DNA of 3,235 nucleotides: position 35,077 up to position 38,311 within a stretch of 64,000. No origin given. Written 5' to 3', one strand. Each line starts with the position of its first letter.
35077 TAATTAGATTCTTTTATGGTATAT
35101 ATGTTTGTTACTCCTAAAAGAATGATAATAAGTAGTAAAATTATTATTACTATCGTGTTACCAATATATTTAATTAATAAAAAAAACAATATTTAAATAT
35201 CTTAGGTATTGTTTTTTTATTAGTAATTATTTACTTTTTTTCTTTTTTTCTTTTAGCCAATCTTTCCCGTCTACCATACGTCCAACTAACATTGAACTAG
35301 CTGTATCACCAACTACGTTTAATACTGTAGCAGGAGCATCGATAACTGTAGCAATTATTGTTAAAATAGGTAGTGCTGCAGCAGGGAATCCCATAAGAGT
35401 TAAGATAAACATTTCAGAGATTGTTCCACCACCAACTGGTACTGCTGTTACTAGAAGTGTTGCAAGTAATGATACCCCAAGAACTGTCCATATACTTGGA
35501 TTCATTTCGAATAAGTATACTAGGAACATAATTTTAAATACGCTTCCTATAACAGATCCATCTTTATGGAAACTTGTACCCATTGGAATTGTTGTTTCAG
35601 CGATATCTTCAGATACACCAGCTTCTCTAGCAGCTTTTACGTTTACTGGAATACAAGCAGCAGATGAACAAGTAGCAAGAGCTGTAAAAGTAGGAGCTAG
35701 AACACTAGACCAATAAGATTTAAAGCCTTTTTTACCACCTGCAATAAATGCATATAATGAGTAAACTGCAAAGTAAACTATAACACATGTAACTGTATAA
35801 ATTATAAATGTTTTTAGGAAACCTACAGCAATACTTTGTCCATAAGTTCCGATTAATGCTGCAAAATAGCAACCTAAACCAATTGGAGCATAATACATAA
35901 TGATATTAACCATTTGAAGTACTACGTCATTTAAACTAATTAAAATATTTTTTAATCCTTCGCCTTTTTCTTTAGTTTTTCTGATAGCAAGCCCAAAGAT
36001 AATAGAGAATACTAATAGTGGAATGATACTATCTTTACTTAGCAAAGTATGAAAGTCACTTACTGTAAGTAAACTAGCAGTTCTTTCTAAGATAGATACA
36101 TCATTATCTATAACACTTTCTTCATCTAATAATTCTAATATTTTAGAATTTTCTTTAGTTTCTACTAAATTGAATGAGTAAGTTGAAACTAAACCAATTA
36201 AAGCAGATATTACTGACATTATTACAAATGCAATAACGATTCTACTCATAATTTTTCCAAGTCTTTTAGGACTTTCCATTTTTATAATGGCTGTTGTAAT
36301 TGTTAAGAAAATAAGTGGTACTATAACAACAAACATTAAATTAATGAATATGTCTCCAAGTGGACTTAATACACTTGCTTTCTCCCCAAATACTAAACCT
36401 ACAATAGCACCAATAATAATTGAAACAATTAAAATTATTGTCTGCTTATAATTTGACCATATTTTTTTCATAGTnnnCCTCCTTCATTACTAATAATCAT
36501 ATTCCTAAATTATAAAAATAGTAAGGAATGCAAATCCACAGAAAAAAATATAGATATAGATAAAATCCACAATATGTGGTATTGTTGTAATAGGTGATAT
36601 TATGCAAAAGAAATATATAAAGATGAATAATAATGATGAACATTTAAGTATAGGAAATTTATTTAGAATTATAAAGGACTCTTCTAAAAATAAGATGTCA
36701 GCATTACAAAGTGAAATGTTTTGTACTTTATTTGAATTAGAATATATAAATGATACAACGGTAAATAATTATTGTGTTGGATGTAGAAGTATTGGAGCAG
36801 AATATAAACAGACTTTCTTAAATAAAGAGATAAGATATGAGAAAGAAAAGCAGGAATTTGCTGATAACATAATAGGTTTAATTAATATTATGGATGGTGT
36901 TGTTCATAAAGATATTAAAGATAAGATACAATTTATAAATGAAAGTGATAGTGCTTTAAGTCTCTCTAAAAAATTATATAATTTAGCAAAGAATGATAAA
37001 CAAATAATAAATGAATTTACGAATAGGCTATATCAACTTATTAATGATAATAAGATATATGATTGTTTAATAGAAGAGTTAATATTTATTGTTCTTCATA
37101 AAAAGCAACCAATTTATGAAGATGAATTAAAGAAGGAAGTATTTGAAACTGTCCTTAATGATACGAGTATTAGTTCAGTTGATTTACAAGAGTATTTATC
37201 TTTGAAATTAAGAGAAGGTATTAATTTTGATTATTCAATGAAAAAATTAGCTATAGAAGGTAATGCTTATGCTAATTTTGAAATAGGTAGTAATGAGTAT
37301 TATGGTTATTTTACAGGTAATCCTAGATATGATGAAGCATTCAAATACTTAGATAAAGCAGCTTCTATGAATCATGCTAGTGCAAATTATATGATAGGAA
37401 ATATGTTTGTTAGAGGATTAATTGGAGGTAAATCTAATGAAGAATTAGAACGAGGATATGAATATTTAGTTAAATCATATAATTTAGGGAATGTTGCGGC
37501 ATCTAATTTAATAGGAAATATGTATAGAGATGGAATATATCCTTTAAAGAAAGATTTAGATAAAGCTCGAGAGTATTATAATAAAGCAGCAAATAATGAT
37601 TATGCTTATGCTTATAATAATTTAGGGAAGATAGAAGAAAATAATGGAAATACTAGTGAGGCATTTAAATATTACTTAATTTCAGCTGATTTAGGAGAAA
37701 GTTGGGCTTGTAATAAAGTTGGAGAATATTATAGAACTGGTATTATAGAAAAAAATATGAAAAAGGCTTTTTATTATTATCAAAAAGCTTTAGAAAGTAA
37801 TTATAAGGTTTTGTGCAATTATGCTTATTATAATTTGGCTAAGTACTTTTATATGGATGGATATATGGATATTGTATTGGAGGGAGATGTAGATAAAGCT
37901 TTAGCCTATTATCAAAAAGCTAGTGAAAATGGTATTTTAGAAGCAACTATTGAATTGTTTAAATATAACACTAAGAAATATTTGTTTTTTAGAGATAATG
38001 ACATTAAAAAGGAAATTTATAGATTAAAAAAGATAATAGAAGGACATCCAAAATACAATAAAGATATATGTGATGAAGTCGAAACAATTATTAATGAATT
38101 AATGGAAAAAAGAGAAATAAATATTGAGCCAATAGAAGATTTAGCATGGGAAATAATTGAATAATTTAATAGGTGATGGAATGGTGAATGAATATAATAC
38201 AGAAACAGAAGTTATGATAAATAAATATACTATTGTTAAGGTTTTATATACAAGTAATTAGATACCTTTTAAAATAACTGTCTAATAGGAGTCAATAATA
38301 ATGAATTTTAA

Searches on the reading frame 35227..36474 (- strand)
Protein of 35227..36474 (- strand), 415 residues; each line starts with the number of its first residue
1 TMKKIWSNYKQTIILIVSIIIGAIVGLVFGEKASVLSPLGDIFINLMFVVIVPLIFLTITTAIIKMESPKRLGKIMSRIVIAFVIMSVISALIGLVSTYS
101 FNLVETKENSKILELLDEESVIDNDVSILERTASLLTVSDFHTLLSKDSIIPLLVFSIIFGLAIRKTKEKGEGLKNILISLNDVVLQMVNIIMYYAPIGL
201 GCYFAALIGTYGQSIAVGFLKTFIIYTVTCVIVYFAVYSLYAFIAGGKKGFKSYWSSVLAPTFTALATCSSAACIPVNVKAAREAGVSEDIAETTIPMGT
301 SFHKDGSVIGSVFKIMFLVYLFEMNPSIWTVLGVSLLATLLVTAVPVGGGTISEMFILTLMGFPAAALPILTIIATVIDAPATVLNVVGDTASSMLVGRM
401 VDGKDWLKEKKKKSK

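Call 17: search_protein_families(library=pfam, proteins=[window:35227-36474:-], max_evalue=0.01)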
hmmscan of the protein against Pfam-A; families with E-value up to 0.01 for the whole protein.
window:35227-36474:- (415 aa): 1 family
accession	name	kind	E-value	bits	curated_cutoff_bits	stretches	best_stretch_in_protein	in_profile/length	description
PF00375.23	SDF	-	1.9e-86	291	27.9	1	15-399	5-386/387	Sodium:dicarboxylate symporter family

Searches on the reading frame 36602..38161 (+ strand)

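Call 17: search_protein_families(library=pfam, proteins=[window:36602-38161:+], max_evalue=0.01)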
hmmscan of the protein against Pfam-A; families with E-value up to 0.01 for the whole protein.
window:36602-38161:+ (520 aa): 6 families
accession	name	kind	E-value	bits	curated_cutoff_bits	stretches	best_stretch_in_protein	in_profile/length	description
PF08238.18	Sel1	-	4.3e-26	90.8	30.7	3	369-400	3-35/36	Sel1 repeat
PF13432.12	TPR_16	-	5.7e-07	30.3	32.7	0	318-361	12-57/65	Tetratricopeptide repeat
PF13424.12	TPR_12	-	2e-05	25.2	30.1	0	335-363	3-31/77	Tetratricopeptide repeat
PF07719.23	TPR_2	-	0.00011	22.4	27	0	335-358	1-24/34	Tetratricopeptide repeat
PF23310.1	TPR_27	-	0.00051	20.1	27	0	236-289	39-88/110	Plant tetratrico peptide repeats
PF13428.12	TPR_14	-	0.001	19.9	23.5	0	318-343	16-43/44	Tetratricopeptide repeat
